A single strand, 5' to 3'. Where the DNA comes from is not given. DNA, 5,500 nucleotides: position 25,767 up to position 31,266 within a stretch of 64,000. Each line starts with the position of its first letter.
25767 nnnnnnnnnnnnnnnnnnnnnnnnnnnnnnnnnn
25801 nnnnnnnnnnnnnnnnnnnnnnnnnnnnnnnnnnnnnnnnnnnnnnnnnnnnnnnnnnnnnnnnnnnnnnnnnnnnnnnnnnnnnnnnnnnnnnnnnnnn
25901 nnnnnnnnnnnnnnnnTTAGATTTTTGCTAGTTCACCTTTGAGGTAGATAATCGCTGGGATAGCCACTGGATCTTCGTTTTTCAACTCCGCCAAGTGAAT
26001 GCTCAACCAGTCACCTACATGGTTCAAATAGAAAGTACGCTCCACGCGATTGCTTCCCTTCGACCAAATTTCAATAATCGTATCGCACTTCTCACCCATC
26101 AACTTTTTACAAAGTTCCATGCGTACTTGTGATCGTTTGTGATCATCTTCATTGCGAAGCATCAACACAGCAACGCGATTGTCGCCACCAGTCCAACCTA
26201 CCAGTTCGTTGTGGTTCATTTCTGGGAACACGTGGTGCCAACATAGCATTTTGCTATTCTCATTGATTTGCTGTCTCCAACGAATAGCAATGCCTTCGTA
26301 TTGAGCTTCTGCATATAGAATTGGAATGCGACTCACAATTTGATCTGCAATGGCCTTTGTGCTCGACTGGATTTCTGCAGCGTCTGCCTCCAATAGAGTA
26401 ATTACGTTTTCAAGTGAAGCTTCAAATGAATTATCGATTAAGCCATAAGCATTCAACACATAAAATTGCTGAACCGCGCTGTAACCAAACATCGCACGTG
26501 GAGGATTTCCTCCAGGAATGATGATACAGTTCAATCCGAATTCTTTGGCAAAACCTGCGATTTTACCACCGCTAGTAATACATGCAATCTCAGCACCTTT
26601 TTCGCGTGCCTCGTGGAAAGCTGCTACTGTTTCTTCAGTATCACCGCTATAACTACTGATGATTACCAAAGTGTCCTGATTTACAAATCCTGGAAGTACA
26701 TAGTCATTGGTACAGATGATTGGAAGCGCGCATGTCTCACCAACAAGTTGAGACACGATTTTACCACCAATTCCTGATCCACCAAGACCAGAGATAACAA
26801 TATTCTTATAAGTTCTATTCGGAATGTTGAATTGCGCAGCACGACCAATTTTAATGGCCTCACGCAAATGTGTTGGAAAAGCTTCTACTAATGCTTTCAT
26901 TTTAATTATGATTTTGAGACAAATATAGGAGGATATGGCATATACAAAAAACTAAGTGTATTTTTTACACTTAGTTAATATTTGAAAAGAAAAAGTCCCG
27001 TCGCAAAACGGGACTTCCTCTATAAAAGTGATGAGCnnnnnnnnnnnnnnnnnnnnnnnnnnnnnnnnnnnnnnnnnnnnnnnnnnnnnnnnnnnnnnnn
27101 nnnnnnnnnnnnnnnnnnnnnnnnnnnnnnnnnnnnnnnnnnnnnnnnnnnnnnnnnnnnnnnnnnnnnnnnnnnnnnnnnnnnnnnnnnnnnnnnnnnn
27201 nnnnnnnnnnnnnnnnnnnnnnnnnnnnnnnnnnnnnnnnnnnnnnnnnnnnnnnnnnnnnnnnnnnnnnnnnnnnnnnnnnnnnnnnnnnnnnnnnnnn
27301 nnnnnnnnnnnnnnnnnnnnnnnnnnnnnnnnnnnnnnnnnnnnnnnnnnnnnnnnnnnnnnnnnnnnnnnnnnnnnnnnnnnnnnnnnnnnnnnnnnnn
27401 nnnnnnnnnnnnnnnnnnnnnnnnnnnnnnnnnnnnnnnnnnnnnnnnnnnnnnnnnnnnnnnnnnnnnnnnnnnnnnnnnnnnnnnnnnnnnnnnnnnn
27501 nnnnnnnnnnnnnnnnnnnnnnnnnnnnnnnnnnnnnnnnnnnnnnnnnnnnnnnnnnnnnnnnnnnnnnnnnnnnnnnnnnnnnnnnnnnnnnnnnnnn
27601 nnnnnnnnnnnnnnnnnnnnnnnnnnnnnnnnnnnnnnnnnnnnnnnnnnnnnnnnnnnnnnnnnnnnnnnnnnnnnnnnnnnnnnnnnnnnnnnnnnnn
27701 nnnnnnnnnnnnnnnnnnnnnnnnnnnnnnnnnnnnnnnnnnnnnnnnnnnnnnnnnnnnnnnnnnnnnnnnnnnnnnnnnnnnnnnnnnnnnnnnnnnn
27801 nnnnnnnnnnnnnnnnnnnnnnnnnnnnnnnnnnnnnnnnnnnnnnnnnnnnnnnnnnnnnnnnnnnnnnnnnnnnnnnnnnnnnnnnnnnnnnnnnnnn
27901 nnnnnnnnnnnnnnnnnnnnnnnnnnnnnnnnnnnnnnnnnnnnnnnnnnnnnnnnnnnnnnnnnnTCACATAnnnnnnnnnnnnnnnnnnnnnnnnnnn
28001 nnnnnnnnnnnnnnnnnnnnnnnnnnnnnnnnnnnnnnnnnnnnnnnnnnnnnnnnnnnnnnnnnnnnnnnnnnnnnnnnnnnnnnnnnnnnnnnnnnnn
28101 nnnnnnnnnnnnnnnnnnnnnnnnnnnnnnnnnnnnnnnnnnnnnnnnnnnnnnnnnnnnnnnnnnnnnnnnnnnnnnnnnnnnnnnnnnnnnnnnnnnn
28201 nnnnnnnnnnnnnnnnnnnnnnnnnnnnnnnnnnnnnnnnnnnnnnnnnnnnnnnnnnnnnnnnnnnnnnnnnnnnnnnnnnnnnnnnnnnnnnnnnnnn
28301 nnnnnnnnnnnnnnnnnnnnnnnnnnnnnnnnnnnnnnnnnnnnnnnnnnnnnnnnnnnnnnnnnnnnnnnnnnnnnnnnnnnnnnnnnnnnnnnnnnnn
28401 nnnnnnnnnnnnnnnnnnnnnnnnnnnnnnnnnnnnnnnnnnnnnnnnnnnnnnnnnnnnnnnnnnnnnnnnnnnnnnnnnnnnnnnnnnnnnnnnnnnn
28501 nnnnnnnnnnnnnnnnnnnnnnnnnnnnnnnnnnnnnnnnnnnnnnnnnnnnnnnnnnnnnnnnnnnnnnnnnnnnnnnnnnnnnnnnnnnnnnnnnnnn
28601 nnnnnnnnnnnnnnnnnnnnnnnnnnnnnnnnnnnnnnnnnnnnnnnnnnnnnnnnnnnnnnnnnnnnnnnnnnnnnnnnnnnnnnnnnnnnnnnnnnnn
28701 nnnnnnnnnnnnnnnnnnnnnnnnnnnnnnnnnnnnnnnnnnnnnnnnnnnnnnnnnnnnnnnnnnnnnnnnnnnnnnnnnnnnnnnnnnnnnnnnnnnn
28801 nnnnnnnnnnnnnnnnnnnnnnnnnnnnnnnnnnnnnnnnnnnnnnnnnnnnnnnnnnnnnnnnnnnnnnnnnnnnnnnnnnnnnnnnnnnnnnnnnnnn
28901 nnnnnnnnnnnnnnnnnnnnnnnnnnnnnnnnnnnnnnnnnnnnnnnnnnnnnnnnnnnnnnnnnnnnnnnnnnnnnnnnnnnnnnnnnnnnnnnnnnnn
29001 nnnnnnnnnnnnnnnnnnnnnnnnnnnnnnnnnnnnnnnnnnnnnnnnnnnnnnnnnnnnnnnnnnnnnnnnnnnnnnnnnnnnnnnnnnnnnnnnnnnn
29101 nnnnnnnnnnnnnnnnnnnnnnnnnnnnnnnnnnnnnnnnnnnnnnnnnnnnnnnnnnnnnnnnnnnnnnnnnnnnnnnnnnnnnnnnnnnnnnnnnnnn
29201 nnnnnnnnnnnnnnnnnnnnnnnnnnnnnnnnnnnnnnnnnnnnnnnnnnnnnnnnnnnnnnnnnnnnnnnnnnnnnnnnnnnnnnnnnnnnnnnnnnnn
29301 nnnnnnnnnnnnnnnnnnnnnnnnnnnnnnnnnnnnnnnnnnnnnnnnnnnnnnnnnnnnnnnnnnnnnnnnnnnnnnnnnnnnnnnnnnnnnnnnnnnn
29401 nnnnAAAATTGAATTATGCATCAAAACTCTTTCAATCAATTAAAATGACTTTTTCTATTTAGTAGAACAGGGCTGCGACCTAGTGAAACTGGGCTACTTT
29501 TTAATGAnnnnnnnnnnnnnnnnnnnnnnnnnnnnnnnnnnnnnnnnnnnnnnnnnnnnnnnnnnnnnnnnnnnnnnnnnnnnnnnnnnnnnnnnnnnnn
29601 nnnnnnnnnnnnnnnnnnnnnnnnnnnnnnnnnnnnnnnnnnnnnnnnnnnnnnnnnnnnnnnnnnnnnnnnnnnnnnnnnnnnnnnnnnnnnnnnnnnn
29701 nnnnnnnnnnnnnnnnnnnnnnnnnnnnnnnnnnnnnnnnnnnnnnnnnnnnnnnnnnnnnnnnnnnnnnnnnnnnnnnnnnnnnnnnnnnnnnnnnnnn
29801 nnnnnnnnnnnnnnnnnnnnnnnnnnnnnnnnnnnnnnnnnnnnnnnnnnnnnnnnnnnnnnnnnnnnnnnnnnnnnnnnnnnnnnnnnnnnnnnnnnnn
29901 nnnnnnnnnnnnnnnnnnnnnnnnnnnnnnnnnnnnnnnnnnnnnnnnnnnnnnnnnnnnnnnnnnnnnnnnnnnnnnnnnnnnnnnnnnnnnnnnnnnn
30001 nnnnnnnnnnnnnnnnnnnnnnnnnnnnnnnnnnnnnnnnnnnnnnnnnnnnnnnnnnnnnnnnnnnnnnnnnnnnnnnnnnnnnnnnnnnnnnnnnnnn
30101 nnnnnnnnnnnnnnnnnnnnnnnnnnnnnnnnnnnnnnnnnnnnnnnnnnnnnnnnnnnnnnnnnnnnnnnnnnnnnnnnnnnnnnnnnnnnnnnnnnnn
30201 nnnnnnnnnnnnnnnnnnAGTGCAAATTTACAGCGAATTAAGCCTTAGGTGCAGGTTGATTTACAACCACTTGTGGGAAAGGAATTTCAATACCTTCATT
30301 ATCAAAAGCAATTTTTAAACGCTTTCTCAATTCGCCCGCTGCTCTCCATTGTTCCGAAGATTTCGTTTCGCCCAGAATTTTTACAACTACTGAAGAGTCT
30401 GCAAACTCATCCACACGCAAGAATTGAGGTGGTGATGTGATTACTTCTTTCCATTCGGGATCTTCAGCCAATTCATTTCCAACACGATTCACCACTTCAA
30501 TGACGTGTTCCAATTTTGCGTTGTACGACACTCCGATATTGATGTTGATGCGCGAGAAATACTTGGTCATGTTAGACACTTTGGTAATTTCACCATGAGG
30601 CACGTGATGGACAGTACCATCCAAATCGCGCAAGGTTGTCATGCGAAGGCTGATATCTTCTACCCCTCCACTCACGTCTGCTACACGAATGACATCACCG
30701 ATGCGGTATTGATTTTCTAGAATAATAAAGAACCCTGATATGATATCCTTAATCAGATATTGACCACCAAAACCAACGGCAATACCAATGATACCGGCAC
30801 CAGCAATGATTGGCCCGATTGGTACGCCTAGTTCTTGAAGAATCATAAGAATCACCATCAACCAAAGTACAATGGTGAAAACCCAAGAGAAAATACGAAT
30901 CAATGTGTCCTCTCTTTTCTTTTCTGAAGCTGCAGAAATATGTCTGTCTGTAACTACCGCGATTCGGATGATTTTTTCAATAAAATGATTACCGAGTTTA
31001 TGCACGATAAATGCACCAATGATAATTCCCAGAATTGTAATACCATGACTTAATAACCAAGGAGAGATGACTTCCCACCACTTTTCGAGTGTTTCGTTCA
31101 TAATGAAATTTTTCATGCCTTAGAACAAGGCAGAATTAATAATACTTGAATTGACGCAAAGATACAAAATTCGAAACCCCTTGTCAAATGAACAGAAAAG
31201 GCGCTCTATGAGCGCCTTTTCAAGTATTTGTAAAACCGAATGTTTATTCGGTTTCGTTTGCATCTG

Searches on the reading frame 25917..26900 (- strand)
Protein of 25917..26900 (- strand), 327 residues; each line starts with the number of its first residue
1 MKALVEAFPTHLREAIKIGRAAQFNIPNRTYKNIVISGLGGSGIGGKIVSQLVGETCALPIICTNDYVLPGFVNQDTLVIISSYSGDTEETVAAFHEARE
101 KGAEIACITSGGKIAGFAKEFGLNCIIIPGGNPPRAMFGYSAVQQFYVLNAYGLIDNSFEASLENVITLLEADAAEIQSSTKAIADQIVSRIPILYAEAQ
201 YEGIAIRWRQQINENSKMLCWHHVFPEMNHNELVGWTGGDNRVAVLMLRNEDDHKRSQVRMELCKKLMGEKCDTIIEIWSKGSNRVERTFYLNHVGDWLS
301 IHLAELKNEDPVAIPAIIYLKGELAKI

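Call 16: search_protein_families(library=pfam, proteins=[window:25917-26900:-])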
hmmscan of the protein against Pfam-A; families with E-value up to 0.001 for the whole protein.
window:25917-26900:- (327 aa): 2 families
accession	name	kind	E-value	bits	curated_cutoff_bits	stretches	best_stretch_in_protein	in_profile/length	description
PF10432.14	bact-PGI_C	-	3.2e-48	163.9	24.5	1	179-324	3-151/151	Bacterial phospho-glucose isomerase C-terminal SIS domain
PF01380.27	SIS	-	1.1e-06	29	25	1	32-149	6-125/131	SIS domain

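Call 54: find_encoding_contigs(protein=window:25917-26900:-, flank=2000, max_places=5)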
Protein window:25917-26900:- (327 aa): 1 contig read that carries it; 1 place shown.
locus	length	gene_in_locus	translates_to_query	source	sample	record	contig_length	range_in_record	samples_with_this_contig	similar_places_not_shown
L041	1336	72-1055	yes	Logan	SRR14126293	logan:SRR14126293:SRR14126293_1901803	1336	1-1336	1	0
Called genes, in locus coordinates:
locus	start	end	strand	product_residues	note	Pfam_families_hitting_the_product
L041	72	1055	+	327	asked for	PF01380:SIS (weak), PF10432:bact-PGI_C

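Call 61: list_cluster_members(proteins=[window:25917-26900:-, window:9435-10910:-, window:27037-27966:-, window:11849-13255:-, window:7845-8966:-, window:21496-23286:+, window:25122-25445:+])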
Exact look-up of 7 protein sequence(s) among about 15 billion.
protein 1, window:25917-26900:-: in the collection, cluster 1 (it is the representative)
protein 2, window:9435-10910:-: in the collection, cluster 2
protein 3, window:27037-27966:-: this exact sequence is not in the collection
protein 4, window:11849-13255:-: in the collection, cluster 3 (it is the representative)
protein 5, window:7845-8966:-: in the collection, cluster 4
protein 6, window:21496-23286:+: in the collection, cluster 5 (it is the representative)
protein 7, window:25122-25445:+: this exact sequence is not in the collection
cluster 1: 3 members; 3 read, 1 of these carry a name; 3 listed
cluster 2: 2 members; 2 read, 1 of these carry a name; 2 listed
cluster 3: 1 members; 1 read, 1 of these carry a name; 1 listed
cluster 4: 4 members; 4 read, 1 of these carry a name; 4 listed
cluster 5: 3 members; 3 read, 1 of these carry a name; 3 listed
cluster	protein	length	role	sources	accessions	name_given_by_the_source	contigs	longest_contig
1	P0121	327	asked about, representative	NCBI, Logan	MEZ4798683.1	MAG: bifunctional phosphoglucose/phosphomannose isomerase [Flavobacteriales bacterium]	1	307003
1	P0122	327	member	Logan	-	-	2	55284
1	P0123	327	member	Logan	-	-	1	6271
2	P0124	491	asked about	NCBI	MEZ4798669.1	MAG: regulatory iron-sulfur-containing complex subunit RicT [Flavobacteriales bacterium]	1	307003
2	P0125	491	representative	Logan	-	-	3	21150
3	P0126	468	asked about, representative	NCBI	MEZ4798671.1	MAG: alpha/beta hydrolase-fold protein [Flavobacteriales bacterium]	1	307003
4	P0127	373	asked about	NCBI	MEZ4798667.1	MAG: hypothetical protein R2809_02585 [Flavobacteriales bacterium]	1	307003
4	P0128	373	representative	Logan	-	-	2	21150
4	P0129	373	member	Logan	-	-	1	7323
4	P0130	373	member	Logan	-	-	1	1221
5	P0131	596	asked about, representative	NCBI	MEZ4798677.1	MAG: translation elongation factor 4 [Flavobacteriales bacterium]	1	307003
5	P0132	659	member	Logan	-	-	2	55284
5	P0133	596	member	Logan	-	-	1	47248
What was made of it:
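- Tried and rejected: Relatives were reached through cluster members instead (call 61).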

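Call 62: find_encoding_contigs(protein=P0125, flank=5000, max_places=6)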
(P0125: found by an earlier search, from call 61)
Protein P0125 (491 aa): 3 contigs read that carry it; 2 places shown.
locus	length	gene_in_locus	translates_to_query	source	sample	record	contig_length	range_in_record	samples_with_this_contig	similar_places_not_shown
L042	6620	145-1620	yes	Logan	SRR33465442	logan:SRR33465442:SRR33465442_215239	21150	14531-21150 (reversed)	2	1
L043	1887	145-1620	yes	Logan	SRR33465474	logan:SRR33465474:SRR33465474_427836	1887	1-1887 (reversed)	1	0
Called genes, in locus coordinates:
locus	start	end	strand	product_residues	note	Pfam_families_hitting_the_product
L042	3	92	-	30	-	?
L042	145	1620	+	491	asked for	PF04468:PSP1, PF28472:PSP1_3rd, PF28473:YaaT_C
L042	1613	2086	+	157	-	PF14109:GldH_lipo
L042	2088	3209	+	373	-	PF13177:DNA_pol3_delta2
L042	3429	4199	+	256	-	PF11967:RecO_N, PF02565:RecO_C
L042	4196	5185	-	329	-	PF00691:OmpA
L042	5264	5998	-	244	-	PF01551:Peptidase_M23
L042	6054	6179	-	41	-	-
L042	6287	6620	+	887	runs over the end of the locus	PF09976:TPR_21 (weak), PF07719:TPR_2 (faint), PF13181:TPR_8 (faint), PF13176:TPR_7 (faint), PF13424:TPR_12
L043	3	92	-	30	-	?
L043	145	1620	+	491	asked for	PF04468:PSP1, PF28472:PSP1_3rd, PF28473:YaaT_C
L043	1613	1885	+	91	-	?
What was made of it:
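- Short-read contigs break in the array (call 62).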

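Call 63: find_encoding_contigs(protein=P0122, flank=6000, max_places=6)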
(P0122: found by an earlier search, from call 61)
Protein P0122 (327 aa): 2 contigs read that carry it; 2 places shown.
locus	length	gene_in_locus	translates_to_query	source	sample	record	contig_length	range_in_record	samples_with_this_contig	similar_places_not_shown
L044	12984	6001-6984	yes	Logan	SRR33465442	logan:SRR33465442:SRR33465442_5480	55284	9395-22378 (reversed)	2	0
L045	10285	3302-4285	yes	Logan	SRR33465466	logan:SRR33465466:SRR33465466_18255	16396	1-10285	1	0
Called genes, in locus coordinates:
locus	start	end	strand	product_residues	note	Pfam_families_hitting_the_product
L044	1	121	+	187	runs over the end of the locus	-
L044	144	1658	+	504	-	PF01145:Band_7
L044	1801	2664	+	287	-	PF21088:MS_channel_1st, PF00924:MS_channel_2nd, PF21082:MS_channel_3rd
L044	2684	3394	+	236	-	PF21948:LplA-B_cat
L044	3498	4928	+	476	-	PF18962:Por_Secre_tail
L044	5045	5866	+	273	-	PF11306:DUF3108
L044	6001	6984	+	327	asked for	PF01380:SIS (weak), PF10432:bact-PGI_C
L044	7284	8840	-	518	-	-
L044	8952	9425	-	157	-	-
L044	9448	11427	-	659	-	PF00009:GTP_EFTU, PF03144:GTP_EFTU_D2, PF22042:EF-G_D2 (weak), PF14492:EFG_III (weak), PF00679:EFG_C, PF06421:LepA_C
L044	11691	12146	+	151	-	PF13404:HTH_AsnC-type, PF13412:HTH_24, PF01037:AsnC_trans_reg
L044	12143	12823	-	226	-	PF05724:TPMT (weak), PF08241:Methyltransf_11 (weak), PF13649:Methyltransf_25 (weak)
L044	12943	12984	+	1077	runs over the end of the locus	PF26549:Tricorn_N, PF26550:Tricorn_2nd, PF07676:PD40, PF26549:Tricorn_N, PF26550:Tricorn_2nd, PF07676:PD40, PF14684:Tricorn_C1, PF03572:Peptidase_S41, +4 more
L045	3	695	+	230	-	?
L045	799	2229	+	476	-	PF18962:Por_Secre_tail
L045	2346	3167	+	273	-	PF11306:DUF3108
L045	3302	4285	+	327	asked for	PF01380:SIS (weak), PF10432:bact-PGI_C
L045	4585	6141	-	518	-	-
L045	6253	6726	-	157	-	-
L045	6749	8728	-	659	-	PF00009:GTP_EFTU, PF03144:GTP_EFTU_D2, PF22042:EF-G_D2 (weak), PF14492:EFG_III (weak), PF00679:EFG_C, PF06421:LepA_C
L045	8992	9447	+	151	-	PF13404:HTH_AsnC-type, PF13412:HTH_24, PF01037:AsnC_trans_reg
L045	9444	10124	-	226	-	PF05724:TPMT (weak), PF08241:Methyltransf_11 (weak), PF13649:Methyltransf_25 (weak)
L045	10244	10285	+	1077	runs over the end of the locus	PF26549:Tricorn_N, PF26550:Tricorn_2nd, PF07676:PD40, PF26549:Tricorn_N, PF26550:Tricorn_2nd, PF07676:PD40, PF14684:Tricorn_C1, PF03572:Peptidase_S41, +4 more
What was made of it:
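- The MORN|PGI arrangement is shared with the sister species (call 63).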

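Call 66: find_encoding_contigs(protein=P0129, flank=7000, max_places=4)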
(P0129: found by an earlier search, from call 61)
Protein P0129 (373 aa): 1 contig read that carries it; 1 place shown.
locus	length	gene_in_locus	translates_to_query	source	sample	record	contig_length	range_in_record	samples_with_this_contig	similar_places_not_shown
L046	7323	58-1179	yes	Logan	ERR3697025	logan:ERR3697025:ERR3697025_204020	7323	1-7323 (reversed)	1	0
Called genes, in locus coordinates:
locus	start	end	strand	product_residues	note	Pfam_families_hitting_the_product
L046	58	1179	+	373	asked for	PF13177:DNA_pol3_delta2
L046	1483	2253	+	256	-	PF11967:RecO_N, PF02565:RecO_C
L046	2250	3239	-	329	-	PF00691:OmpA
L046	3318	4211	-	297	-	PF01551:Peptidase_M23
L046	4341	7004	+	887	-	PF09976:TPR_21 (weak), PF07719:TPR_2 (faint), PF13181:TPR_8 (faint), PF13176:TPR_7 (faint), PF13424:TPR_12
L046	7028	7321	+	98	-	?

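Call 67: find_encoding_contigs(protein=P0123, flank=6000, max_places=4)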
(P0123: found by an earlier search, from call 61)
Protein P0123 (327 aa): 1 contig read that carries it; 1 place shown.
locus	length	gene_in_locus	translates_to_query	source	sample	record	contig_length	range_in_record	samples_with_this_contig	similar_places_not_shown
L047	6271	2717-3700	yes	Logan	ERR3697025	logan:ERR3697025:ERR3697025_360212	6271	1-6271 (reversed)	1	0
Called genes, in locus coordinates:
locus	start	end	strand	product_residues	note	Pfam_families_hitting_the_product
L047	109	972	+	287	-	PF21088:MS_channel_1st, PF00924:MS_channel_2nd, PF21082:MS_channel_3rd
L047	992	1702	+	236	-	PF21948:LplA-B_cat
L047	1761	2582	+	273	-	PF11306:DUF3108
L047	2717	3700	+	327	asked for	PF01380:SIS (weak), PF10432:bact-PGI_C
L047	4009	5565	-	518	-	-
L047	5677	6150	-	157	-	-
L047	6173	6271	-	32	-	?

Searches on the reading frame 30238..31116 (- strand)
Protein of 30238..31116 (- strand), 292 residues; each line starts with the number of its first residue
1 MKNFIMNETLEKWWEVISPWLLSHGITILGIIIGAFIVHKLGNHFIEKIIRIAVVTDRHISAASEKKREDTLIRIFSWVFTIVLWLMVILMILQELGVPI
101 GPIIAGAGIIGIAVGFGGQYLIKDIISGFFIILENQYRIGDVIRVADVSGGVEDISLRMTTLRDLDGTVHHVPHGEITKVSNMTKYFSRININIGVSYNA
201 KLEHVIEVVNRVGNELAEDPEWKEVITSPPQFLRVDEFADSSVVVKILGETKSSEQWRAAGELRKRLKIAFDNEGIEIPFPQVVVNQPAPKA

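Call 70: search_protein_families(library=pfam, proteins=[window:30238-31116:-], max_evalue=0.00001)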
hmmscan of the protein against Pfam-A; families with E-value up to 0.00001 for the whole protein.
window:30238-31116:- (292 aa): 3 families
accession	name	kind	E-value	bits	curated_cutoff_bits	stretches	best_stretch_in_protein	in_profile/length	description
PF00924.24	MS_channel_2nd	-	1.2e-20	73.8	20.2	1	121-184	2-67/68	Mechanosensitive ion channel, beta-domain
PF21082.3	MS_channel_3rd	-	5.7e-10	39.9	21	1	190-278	1-88/88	Mechanosensitive ion channel MscS, C-terminal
PF21088.3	MS_channel_1st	-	8.7e-10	38.8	23.1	1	78-119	1-42/42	Mechanosensitive ion channel, transmembrane helices 2/3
